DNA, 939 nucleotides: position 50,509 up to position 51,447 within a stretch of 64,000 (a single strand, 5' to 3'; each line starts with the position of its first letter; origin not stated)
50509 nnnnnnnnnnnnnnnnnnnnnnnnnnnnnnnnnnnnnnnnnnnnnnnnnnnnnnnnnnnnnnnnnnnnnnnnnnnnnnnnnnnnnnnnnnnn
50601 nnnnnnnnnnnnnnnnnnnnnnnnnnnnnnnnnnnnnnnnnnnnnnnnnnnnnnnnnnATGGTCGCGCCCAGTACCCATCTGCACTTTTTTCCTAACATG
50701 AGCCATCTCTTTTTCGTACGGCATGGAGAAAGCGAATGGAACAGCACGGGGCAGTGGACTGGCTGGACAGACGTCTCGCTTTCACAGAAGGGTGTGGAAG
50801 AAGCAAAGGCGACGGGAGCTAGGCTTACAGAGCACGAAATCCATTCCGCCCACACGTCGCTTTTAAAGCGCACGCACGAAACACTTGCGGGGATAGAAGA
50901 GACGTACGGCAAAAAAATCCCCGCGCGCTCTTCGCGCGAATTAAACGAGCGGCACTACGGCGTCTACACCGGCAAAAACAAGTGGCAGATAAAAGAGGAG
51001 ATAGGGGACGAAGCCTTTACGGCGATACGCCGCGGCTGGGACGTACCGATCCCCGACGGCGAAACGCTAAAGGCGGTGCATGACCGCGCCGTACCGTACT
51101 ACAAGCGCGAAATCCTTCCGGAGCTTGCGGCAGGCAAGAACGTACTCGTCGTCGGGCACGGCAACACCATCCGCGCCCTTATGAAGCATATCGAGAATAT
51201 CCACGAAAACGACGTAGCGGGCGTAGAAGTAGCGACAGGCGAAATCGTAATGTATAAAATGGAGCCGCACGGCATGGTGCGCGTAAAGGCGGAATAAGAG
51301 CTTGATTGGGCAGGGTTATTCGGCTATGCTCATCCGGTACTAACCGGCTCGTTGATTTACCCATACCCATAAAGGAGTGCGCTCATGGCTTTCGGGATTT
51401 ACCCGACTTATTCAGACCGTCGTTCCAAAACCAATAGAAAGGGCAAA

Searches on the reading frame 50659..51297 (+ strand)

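Call 35: search_protein_families(library=pfam, proteins=[window:50659-51297:+], max_evalue=0.0001)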
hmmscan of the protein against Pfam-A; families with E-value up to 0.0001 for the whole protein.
window:50659-51297:+ (212 aa): 1 family
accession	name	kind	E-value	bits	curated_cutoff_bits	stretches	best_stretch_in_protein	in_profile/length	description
PF00300.27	His_Phos_1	-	1e-41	143.2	21.7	1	17-206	1-186/194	Histidine phosphatase superfamily (branch 1)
